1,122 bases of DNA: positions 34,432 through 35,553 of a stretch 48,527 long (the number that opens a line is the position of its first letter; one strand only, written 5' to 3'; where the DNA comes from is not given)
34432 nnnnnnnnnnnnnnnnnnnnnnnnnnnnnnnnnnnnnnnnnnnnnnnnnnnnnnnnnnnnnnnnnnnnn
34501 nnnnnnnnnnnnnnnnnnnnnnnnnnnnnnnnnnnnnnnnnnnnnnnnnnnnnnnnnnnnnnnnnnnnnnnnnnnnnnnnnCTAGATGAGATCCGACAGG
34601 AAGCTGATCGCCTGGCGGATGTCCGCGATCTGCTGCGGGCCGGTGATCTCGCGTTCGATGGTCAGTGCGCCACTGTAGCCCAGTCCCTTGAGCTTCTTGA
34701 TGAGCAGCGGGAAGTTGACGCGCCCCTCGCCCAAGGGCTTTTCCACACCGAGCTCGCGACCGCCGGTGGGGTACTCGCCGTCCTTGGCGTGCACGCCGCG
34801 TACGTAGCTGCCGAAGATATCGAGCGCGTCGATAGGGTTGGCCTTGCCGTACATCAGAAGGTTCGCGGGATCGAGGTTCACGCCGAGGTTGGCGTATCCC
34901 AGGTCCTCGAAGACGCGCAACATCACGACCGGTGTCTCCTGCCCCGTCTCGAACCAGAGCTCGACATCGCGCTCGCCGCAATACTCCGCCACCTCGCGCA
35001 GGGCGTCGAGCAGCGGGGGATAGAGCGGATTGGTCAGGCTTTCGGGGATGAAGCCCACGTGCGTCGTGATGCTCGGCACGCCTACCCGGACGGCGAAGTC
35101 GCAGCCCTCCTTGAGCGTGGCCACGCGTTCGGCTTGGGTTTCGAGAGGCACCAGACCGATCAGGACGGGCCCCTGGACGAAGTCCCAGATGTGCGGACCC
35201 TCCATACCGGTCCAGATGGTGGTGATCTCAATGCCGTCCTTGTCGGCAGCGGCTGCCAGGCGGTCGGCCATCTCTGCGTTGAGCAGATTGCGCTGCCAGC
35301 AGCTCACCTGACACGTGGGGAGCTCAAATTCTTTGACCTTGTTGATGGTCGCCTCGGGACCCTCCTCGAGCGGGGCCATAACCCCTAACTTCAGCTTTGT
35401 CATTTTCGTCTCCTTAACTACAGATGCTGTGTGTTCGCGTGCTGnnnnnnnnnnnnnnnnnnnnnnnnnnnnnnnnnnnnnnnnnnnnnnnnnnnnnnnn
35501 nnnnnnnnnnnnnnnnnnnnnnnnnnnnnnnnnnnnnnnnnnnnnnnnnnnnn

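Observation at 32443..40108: Seven-gene operon with four different oxidoreductase superfamilies, a TIM-barrel isomerase, a class II aldolase and an MFS transporter, but no kinase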

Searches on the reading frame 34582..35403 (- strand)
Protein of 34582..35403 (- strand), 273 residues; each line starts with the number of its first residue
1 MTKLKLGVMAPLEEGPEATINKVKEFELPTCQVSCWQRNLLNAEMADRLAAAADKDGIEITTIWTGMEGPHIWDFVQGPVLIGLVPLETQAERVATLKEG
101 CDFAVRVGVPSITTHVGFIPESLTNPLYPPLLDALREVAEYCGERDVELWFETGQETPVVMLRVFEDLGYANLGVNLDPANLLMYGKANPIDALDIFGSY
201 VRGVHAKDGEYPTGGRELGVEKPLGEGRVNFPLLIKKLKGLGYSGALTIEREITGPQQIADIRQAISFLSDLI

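Call 3: search_protein_families(library=pfam, proteins=[window:34582-35403:-])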
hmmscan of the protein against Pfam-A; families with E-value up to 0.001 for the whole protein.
window:34582-35403:- (273 aa): 1 family
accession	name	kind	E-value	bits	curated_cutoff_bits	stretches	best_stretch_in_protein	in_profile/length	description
PF01261.30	AP_endonuc_2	-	7.4e-27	95.1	31.1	1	23-271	4-248/249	Xylose isomerase-like TIM barrel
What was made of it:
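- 34582..35403 (-): Xylose-isomerase-like TIM barrel (273 aa). PF01261 (call 3).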

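Call 4: search_protein_families(library=ncbifam, proteins=[window:34582-35403:-])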
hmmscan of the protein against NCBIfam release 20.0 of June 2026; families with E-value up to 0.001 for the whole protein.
window:34582-35403:- (273 aa): 1 family
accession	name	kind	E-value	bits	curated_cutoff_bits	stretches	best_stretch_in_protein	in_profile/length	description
TIGR00542.1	hxl6Piso_put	equivalog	0.00068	19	272.15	0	161-269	165-268/279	L-ribulose-5-phosphate 3-epimerase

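Call 37: search_solved_structures(query=window:34582-35403:-, max_evalue=0.01)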
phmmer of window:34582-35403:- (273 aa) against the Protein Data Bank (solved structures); distinct sequences matched with E-value up to 0.01: 5.
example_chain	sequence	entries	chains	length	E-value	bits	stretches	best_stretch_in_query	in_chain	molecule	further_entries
3tva_A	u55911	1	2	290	3.8e-47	164.3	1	6-271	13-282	Xylose isomerase domain protein TIM barrel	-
3wqo_A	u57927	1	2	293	7e-08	35.5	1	96-252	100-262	Uncharacterized protein MJ1311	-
8z1i_A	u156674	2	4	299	0.00077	22.3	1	92-252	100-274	Art22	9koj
3lmz_A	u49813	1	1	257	0.0018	21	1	172-268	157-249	Putative sugar isomerase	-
8ro4_A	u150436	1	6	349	0.0084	18.9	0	161-254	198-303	2-hydroxy-3-keto-glucal hydratase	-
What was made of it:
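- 34582..35403 (-): Its only close solved relative is the uncharacterised 3tva (E 3.8e-47, call 37).
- Closest known: LgdA/LgdB/LgdC levoglucosan and DgpA/DgpBC C-glycoside systems. Different: The TIM barrel has no significant similarity to LgdB or DgpB/C in PDB searches (call 37).
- The TIM barrel shows very weak similarity to a 2-hydroxy-3-keto-glucal hydratase (8ro4, E 0.008, call 37).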

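Call 39: find_homologous_proteins(query=window:34582-35403:-, max_evalue=1e-20)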
Query window:34582-35403:- (273 aa): 5238 proteins with E <= 1e-20 among 8000 candidates; the best 120 are listed.
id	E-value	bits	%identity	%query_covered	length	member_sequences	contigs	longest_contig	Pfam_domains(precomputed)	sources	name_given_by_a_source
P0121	3.6e-164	563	89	100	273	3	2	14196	PF01261.31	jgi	jgi:L-ribulose-5-phosphate 3-epimerase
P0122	1.0e-162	558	88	100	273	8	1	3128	PF01261.31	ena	-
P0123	4.5e-153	527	85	100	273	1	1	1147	PF01261.31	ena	-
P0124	1.3e-147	509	82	100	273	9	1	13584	PF01261.31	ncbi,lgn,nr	ncbi:MAG: sugar phosphate isomerase/epimerase [Anaerolineae bacterium]|nr:sugar phosphate isomerase/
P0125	9.2e-146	503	79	100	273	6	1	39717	PF01261.31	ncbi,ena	-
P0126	3.8e-144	497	79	100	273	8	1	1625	PF01261.31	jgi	jgi:L-ribulose-5-phosphate 3-epimerase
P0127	1.0e-142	493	78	100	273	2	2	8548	PF01261.31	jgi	jgi:L-ribulose-5-phosphate 3-epimerase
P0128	1.6e-142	492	78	100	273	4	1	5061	PF01261.31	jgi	jgi:L-ribulose-5-phosphate 3-epimerase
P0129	9.0e-141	486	77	100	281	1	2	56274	PF01261.31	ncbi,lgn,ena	-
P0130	1.3e-140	486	78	100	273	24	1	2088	PF01261.31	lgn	-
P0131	3.2e-140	484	77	100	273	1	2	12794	PF01261.31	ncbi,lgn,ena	-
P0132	2.6e-139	482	76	100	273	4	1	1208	PF01261.31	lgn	-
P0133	1.1e-138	479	75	100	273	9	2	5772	PF01261.31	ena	-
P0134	2.7e-138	478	77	100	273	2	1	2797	PF01261.31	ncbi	-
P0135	1.0e-137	476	76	100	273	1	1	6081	PF01261.31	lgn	-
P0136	3.5e-137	475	74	100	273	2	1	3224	PF01261.31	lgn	-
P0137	4.5e-137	474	74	100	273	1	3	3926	PF01261.31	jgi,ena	-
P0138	2.1e-136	472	74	100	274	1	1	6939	PF01261.31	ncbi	-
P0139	8.6e-136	470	75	100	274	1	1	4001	PF01261.31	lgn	-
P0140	1.0e-135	470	75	100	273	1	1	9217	PF01261.31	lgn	-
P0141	1.3e-135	469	74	100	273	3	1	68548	PF01261.31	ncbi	-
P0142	6.4e-135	467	76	100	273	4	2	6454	PF01261.31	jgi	jgi:L-ribulose-5-phosphate 3-epimerase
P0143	6.9e-135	467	74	100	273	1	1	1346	PF01261.31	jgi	jgi:L-ribulose-5-phosphate 3-epimerase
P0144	7.0e-135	467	73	100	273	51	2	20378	PF01261.31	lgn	-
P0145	1.4e-134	466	73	100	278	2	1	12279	PF01261.31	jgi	jgi:sugar phosphate isomerase/epimerase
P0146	7.2e-134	464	76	99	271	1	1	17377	PF01261.31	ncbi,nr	ncbi:MAG: sugar phosphate isomerase/epimerase [Anaerolineae bacterium]|nr:sugar phosphate isomerase/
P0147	1.0e-133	463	74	100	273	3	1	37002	PF01261.31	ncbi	-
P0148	1.0e-133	463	72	100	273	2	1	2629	PF01261.31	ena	-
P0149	1.0e-132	460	72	100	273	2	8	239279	PF01261.31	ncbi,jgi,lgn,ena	-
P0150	9.7e-132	457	71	100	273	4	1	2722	PF01261.31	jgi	-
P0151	1.0e-131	457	74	100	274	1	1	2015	PF01261.31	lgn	-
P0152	1.4e-131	456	72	100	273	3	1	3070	PF01261.31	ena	-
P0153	2.2e-131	456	71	100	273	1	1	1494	PF01261.31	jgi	jgi:sugar phosphate isomerase/epimerase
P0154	2.5e-131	455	72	100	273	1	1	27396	PF01261.31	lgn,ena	-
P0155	8.6e-131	454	73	100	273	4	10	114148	PF01261.31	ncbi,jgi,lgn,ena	-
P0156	8.7e-131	454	70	100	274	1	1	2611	PF01261.31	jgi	jgi:L-ribulose-5-phosphate 3-epimerase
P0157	2.2e-129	449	72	100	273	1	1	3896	PF01261.31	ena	-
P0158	4.8e-129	448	73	97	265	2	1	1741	PF01261.31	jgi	jgi:sugar phosphate isomerase/epimerase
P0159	6.3e-129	447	71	100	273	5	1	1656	PF01261.31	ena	-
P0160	9.9e-129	447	72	100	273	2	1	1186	PF01261.31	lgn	-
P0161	2.5e-128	445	70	100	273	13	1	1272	PF01261.31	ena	-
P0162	2.6e-128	445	70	100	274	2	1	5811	PF01261.31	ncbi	-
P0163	2.9e-128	445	71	100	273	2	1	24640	PF01261.31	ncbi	-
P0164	4.7e-127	441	71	99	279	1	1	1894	PF01261.31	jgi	jgi:L-ribulose-5-phosphate 3-epimerase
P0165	5.9e-127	441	70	100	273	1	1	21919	PF01261.31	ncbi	-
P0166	8.7e-127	440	70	99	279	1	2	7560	PF01261.31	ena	-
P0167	9.0e-127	440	70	99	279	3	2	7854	PF01261.31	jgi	jgi:L-ribulose-5-phosphate 3-epimerase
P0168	1.1e-126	440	71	100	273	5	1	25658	PF01261.31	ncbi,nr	ncbi:MAG: sugar phosphate isomerase/epimerase [Anaerolineae bacterium]|nr:sugar phosphate isomerase/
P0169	1.4e-126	440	69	100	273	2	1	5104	PF01261.31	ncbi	-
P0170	2.2e-126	439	71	100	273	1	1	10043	PF01261.31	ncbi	ncbi:MAG: sugar phosphate isomerase/epimerase family protein [Anaerolineae bacterium]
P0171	2.6e-126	439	72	97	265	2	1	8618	PF01261.31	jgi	jgi:sugar phosphate isomerase/epimerase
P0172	6.1e-126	438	70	100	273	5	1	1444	PF01261.31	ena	-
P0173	1.0e-125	437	69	100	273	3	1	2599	PF01261.31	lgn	-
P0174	1.2e-125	437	69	99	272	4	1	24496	PF01261.31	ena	-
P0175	2.0e-125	436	71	99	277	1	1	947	PF01261.31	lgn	-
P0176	5.8e-125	434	70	99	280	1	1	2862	PF01261.31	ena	-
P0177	7.1e-125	434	69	100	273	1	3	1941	PF01261.31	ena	-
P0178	7.2e-125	434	70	100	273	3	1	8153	PF01261.31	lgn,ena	-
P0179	1.2e-124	433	70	99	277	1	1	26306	PF01261.31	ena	-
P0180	1.4e-124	433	71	99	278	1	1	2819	PF01261.31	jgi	jgi:sugar phosphate isomerase/epimerase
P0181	1.5e-124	433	69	99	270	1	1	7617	PF01261.31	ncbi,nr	ncbi:MAG: sugar phosphate isomerase/epimerase [Anaerolineae bacterium]|nr:sugar phosphate isomerase/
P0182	2.0e-124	433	71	97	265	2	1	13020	PF01261.31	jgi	jgi:sugar phosphate isomerase/epimerase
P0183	3.1e-123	429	70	99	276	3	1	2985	PF01261.31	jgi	jgi:L-ribulose-5-phosphate 3-epimerase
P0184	5.3e-123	428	70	100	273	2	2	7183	PF01261.31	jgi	jgi:sugar phosphate isomerase/epimerase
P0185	6.7e-123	428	67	100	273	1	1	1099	PF01261.31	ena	-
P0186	6.8e-123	428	67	100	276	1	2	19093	PF01261.31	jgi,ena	-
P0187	8.2e-123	427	71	97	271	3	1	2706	PF01261.31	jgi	-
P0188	8.8e-123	427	69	100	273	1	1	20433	PF01261.31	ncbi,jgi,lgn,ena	-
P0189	1.4e-122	427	68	100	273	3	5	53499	PF01261.31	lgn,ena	-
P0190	2.6e-122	426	69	99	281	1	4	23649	PF01261.31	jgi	-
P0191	9.7e-122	424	68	100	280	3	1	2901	PF01261.31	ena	-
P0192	2.9e-121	422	67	100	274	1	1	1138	PF01261.31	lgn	-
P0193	3.0e-121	422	68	100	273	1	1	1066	PF01261.31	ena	-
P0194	4.2e-121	422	69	99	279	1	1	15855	PF01261.31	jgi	jgi:sugar phosphate isomerase/epimerase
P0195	5.7e-121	421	69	100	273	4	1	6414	PF01261.31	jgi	jgi:sugar phosphate isomerase/epimerase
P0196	5.9e-121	421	68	100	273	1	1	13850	PF01261.31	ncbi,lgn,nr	ncbi:MAG: sugar phosphate isomerase/epimerase [Anaerolineae bacterium]|nr:sugar phosphate isomerase/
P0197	6.7e-121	421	66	100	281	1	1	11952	PF01261.31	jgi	-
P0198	7.0e-121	421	68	99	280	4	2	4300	PF01261.31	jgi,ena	-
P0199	8.1e-121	421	68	99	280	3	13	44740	PF01261.31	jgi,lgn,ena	jgi:sugar phosphate isomerase/epimerase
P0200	9.0e-121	421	68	99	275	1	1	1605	PF01261.31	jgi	jgi:sugar phosphate isomerase/epimerase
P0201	9.3e-121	421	70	99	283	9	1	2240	PF01261.31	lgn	-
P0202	1.3e-120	420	69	100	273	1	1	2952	PF01261.31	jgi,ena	-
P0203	1.6e-120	420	66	100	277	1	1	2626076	PF01261.31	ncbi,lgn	ncbi:MAG: sugar phosphate isomerase/epimerase [Caldilineaceae bacterium]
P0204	2.1e-120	419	66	100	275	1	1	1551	PF01261.31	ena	-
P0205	3.6e-120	419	68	100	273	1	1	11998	PF01261.31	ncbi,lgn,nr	ncbi:MAG: sugar phosphate isomerase/epimerase [Chloroflexi bacterium]|nr:sugar phosphate isomerase/e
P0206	6.0e-120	418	66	99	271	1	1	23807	PF01261.31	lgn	-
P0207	6.0e-120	418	67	100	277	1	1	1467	PF01261.31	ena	-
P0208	7.5e-120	418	68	100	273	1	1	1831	PF01261.31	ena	-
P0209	8.6e-120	417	68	100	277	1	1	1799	PF01261.31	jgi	jgi:sugar phosphate isomerase/epimerase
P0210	9.6e-120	417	66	100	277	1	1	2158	PF01261.31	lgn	-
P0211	1.3e-119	417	68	100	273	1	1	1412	PF01261.31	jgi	jgi:sugar phosphate isomerase/epimerase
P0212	1.3e-119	417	68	100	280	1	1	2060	PF01261.31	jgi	jgi:sugar phosphate isomerase/epimerase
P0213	2.0e-119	416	69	99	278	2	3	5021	PF01261.31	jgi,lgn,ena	-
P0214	2.0e-119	416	69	100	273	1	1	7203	PF01261.31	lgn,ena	-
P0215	2.7e-119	416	69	99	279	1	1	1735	PF01261.31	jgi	jgi:L-ribulose-5-phosphate 3-epimerase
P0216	2.7e-119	416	68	99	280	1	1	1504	PF01261.31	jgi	jgi:L-ribulose-5-phosphate 3-epimerase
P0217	2.8e-119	416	67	100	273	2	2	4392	PF01261.31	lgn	-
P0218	4.0e-119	415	70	97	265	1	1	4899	PF01261.31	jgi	jgi:sugar phosphate isomerase/epimerase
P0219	5.4e-119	415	68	99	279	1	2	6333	PF01261.31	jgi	jgi:L-ribulose-5-phosphate 3-epimerase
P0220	5.4e-119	415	67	99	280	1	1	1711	PF01261.31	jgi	jgi:sugar phosphate isomerase/epimerase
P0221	7.5e-119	414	69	99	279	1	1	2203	PF01261.31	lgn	-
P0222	7.8e-119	414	68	100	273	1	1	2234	PF01261.31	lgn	-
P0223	8.2e-119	414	75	88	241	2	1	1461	PF01261.31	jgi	jgi:sugar phosphate isomerase/epimerase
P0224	1.0e-118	414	68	100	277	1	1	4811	PF01261.31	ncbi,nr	ncbi:MAG: sugar phosphate isomerase/epimerase [Anaerolineae bacterium]|nr:sugar phosphate isomerase/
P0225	1.0e-118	414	68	100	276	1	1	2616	PF01261.31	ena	-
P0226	1.1e-118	414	68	99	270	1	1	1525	PF01261.31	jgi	jgi:sugar phosphate isomerase/epimerase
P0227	1.5e-118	413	64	100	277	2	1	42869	PF01261.31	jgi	-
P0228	2.6e-118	413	68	99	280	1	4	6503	PF01261.31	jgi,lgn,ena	-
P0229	2.7e-118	413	66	100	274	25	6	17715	PF01261.31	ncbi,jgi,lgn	-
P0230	3.1e-118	412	66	100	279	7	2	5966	PF01261.31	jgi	jgi:L-ribulose-5-phosphate 3-epimerase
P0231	3.1e-118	412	66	100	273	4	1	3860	PF01261.31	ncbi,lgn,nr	ncbi:MAG: sugar phosphate isomerase/epimerase [Chloroflexi bacterium]|nr:sugar phosphate isomerase/e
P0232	3.4e-118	412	68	100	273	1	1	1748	PF01261.31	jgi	jgi:sugar phosphate isomerase/epimerase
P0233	3.8e-118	412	67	99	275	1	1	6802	PF01261.31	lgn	-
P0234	4.1e-118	412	67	99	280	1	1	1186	PF01261.31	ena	-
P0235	4.6e-118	412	67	99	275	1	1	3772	PF01261.31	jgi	-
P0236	5.0e-118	412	68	99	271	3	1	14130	PF01261.31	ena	-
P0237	5.4e-118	412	67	99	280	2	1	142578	PF01261.31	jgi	-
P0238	5.4e-118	412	65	100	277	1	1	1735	PF01261.31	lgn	-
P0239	5.6e-118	412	65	100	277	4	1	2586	PF01261.31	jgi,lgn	-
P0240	6.8e-118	411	66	100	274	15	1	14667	PF01261.31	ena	-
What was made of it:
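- JGI names the TIM homologues 'L-ribulose-5-phosphate 3-epimerase' (call 39).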

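Call 40: find_encoding_contigs(protein=P0203, flank=10000, max_places=1)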
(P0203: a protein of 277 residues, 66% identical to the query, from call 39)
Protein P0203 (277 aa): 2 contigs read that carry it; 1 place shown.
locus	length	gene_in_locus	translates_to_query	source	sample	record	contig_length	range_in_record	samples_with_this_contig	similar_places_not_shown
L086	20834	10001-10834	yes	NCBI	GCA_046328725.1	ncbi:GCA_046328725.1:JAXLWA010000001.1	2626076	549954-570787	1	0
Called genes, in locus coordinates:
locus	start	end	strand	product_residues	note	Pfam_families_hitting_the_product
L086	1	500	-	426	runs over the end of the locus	PF13416:SBP_bac_8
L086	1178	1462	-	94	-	-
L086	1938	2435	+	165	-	PF00583:Acetyltransf_1, PF13673:Acetyltransf_10, PF13508:Acetyltransf_7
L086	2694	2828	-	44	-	-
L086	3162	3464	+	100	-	-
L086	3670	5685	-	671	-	PF01145:Band_7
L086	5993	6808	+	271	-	PF18306:LDcluster4, PF03641:Lysine_decarbox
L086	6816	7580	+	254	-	PF20434:BD-FAE, PF07859:Abhydrolase_3, PF00326:Peptidase_S9, PF20434:BD-FAE (weak)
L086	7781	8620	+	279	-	PF05685:Uma2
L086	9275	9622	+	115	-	PF13358:DDE_3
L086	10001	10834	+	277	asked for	PF01261:AP_endonuc_2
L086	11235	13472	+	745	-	PF01488:Shikimate_DH (faint)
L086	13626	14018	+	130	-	PF02036:SCP2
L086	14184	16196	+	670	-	PF01807:Zn_ribbon_DnaG, PF08275:DNAG_N, PF13662:Toprim_4, PF01751:Toprim, PF13155:Toprim_2, PF10410:DnaB_bind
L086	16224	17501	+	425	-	PF00140:Sigma70_r1_2, PF04542:Sigma70_r2, PF04539:Sigma70_r3, PF04545:Sigma70_r4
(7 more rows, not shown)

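Call 41: find_encoding_contigs(protein=P0149, flank=10000, max_places=2)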
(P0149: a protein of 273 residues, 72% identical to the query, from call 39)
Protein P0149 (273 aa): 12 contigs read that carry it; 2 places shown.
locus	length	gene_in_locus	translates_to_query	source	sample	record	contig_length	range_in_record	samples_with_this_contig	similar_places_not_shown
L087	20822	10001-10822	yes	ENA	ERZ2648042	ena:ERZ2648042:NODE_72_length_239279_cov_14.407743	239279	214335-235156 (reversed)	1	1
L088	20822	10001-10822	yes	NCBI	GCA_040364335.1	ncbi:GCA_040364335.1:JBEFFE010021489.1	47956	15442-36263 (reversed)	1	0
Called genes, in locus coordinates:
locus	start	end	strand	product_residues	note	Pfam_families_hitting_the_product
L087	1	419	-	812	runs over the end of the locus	PF02901:PFL-like, PF01228:Gly_radical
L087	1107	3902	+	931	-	PF13191:AAA_16, PF25873:WHD_MalT, PF07719:TPR_2 (faint), PF13428:TPR_14 (faint), PF17874:TPR_MalT, PF14559:TPR_19 (faint), PF13424:TPR_12 (weak), PF00196:GerE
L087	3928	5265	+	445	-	PF20434:BD-FAE, PF07859:Abhydrolase_3, PF00326:Peptidase_S9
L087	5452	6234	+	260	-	PF01553:Acyltransferase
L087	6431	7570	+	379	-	PF01408:GFO_IDH_MocA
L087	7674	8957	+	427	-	PF00596:Aldolase_II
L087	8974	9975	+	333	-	PF01408:GFO_IDH_MocA, PF02894:GFO_IDH_MocA_C, PF22725:GFO_IDH_MocA_C3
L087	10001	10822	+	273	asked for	PF01261:AP_endonuc_2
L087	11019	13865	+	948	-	PF12704:MacB_PCD (faint), PF02687:FtsX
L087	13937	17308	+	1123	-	-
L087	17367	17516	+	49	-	-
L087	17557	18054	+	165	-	PF05198:IF3_N, PF00707:IF3_C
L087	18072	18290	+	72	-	PF01632:Ribosomal_L35p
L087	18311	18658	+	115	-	PF00453:Ribosomal_L20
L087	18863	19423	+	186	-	PF07638:Sigma70_ECF (weak), PF04542:Sigma70_r2, PF08281:Sigma70_r4_2, PF04545:Sigma70_r4 (weak)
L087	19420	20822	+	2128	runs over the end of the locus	-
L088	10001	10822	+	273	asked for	PF01261:AP_endonuc_2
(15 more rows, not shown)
